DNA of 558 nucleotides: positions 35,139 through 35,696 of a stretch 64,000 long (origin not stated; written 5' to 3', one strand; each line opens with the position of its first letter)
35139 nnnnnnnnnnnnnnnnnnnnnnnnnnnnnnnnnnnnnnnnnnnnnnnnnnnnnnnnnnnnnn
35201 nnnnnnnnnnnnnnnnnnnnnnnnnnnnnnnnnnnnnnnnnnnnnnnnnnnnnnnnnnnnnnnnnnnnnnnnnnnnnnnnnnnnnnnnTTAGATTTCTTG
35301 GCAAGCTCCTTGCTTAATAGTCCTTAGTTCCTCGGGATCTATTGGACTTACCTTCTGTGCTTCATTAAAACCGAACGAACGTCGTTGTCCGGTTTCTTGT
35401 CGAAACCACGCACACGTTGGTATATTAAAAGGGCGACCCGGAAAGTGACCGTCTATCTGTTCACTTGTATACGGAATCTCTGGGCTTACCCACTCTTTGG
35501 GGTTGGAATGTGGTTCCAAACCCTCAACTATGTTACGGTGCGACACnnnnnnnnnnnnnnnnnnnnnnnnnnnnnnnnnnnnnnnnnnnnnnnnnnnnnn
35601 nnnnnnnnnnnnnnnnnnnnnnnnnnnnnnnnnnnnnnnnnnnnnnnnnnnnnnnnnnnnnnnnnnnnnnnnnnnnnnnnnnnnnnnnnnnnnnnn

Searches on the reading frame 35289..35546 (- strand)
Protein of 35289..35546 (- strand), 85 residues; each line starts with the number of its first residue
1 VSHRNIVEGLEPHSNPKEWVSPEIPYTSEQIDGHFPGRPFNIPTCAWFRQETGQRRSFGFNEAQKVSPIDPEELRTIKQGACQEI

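Call 7: search_protein_families(library=pfam, proteins=[window:35289-35546:-], max_evalue=1)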
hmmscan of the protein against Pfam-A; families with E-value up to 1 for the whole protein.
window:35289-35546:- (85 aa): 0 families

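Call 8: search_protein_families(library=phrogs, proteins=[window:35289-35546:-], max_evalue=1)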
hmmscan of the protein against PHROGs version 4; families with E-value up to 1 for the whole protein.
window:35289-35546:- (85 aa): 0 families

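Call 9: search_protein_families(library=ncbifam, proteins=[window:35289-35546:-], max_evalue=1)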
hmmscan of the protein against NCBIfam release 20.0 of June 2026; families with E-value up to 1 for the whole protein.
window:35289-35546:- (85 aa): 0 families

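Call 13: find_encoding_contigs(protein=window:35289-35546:-, flank=6000, max_places=6)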
Protein window:35289-35546:- (85 aa): 7 contigs read that carry it; 3 places shown.
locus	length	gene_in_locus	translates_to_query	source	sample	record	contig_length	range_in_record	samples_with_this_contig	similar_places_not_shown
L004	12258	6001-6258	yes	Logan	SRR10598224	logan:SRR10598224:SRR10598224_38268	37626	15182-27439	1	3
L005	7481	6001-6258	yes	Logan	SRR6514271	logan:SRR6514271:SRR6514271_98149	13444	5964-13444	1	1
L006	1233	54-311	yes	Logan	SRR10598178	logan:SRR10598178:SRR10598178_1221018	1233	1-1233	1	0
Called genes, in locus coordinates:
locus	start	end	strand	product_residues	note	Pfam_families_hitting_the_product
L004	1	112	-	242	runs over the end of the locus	-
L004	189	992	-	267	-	PF00687:Ribosomal_L1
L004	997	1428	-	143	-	PF03946:Ribosomal_L11_N, PF00298:Ribosomal_L11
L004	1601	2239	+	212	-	-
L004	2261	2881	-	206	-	PF02357:NusG, PF00467:KOW (weak)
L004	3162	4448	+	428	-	-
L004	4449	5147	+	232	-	PF01351:RNase_HII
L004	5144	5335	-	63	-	PF01165:Ribosomal_S21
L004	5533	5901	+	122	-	-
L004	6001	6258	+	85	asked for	-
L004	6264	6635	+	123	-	-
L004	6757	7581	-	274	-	PF24517:CBM96 (faint)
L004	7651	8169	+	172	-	PF03167:UDG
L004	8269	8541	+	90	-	-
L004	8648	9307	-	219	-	-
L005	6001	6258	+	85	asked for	-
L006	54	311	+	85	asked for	-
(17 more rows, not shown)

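Call 15: find_homologous_proteins(query=window:35289-35546:-, max_evalue=0.01)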
Query window:35289-35546:- (85 aa): 1 proteins with E <= 0.01 among 1 candidates.
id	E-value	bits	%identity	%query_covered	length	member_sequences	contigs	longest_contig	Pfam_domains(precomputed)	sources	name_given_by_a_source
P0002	2.1e-53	196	100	100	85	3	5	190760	-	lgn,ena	-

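Call 24: search_protein_families(library=padloc, proteins=[window:35289-35546:-], max_evalue=1)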
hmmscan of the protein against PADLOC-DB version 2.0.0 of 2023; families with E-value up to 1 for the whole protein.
window:35289-35546:- (85 aa): 0 families

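Call 30: search_solved_structures(query=window:35289-35546:-, max_evalue=10)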
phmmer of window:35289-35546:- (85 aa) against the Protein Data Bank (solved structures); distinct sequences matched with E-value up to 10: 43.
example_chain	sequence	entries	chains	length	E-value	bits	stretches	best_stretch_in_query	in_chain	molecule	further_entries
6ezw_B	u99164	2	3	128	0.024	18.4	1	32-68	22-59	VHH antibody BCD090-M2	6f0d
9o9a_A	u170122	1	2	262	0.053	17.3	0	36-58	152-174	DR3087 IL-18 Surrogate Cytokine Agonist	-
6yu8_B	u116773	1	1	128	0.19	15.6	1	36-58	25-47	VHH antiboby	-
6xw5_C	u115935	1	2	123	0.22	15.4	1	36-59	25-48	Nanobody NB-5820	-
6h16_B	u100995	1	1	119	0.28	15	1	36-58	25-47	VHH L-P2-D07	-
6eqi_B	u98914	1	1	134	0.3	14.9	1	36-58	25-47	Nb696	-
7nqk_B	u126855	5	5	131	0.36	14.7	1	36-59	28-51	nanobody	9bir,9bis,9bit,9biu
7qn5_F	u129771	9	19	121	0.39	14.6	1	36-58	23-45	Nanobody Nb25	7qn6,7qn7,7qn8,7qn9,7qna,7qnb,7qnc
8cml_A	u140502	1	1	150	0.4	14.5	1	35-58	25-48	Nanobody UNbC5-2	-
8s61_B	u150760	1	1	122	0.43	14.4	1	35-58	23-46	Nb3.7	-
5o8f_L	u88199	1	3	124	0.43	14.4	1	36-58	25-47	Nanobody Nb25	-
5o8f_K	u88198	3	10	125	0.44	14.4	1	36-58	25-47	Nanobody Nb25 | Nb25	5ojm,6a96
6qgy_B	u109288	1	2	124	0.44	14.4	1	36-58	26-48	NanoB12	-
9qjs_G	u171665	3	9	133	0.45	14.4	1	36-58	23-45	Mb125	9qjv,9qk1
8pet_F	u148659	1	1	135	0.49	14.3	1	36-58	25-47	Nanobody Nb25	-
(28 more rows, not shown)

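Call 36: predict_structure(protein=window:35289-35546:-)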
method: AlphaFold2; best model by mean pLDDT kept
length: 85 residues; sequences in the alignment: 1
mean_pLDDT: 40.8   pTM: 0.20
mean pLDDT of the five models: 40.8, 38.6, 37.1, 33.8, 30.5
residues with pLDDT >= 90: 0; 70-90: 0; 50-70: 0; < 50: 85
segments of 3 or more residues with pLDDT < 50: 1-85
pLDDT, mean of each block of 10 residues (from residue 1): 39 38 42 38 39 43 45 44 35
secondary structure, 60 per line:
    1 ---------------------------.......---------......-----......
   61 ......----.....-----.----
elements in order: H28-34 E44-49 E55-59 H60-66 H71-75

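Call 54: search_solved_structures(query=A4, max_evalue=10)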
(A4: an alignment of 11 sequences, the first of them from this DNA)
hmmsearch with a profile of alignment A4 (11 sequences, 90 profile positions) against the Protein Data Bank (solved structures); distinct sequences matched with E-value up to 10: 5.
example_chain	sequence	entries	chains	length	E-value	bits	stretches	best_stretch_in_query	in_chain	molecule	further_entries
4h2k_A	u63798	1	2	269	0.78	13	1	12-44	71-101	Succinyl-diaminopimelate desuccinylase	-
2hv8_D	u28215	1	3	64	0.79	13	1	59-86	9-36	Rab11 family-interacting protein 3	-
4uj3_C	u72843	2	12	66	0.83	12.9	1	59-86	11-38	RAB11 FAMILY-INTERACTING PROTEIN 3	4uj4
3ic1_A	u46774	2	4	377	1.1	12.6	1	12-44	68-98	Succinyl-diaminopimelate desuccinylase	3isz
5vo3_A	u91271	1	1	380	1.1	12.6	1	12-44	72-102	Succinyl-diaminopimelate desuccinylase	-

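Call 58: search_protein_families(library=pfam, alignment_id=A4, max_evalue=1)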
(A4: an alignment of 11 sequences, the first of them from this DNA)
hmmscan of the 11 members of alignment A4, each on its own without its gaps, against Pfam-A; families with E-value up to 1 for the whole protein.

A. member 1, seq(85 aa): 0 families

B. families by the number of members that match (of 11 scanned): 3 families
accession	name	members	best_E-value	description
PF17309.7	DUF5356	2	0.0021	Family of unknown function (DUF5356)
PF24227.1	DUF7443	1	0.038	Domain of unknown function (DUF7443)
PF20604.3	DUF6798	1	0.1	Domain of unknown function (DUF6798)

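Call 76: search_dna_similar(query=window:35289-35546:-, collection=phages, mode=protein, max_evalue=1, max_rows=5)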
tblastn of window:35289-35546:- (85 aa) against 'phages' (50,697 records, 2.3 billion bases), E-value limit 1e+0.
Records with a match: 2; places in all: 2; records where one place covers at least 80% of the query: 0.
Best place of each record, by identity: <60% 2.
By first word of the organism name: Bacteriophage 2.
By host as written in the record: - 2.
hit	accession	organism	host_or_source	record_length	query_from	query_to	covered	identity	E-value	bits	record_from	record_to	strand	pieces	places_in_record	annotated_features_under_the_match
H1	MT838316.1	Bacteriophage sp.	human fecal samples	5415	23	69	55%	34.0%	2e-1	35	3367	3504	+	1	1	record has no annotation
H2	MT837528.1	Bacteriophage sp.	human fecal samples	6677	20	69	59%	30.0%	9e-1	33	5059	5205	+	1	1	record has no annotation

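Call 95: find_related_loci(query=A4, collection=viral_contigs, flank=5000)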
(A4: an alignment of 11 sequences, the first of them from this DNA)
Query A4 (85 aa) in viral_contigs; peptide patterns used: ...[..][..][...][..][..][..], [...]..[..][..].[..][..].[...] (x = any residue, [..] = any of these).
41 stretches matched a pattern, but none encodes a relative of the query by tblastn (E <= 1e-3).

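Call 97: find_related_loci(query=A4, collection=metagenome_contigs, flank=4000)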
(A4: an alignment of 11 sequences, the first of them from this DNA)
Query A4 (85 aa) in metagenome_contigs; peptide patterns used: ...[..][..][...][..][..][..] (x = any residue, [..] = any of these).
600 stretches matched a pattern (row limit reached: there are more); 3 encode a relative of the query (tblastn E <= 1e-3); 3 distinct loci.
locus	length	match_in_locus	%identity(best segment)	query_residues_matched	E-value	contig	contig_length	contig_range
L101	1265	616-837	65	1-74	5e-33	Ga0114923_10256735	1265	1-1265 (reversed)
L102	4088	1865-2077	45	9-79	2e-19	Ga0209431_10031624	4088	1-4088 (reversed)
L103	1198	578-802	39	1-75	1e-16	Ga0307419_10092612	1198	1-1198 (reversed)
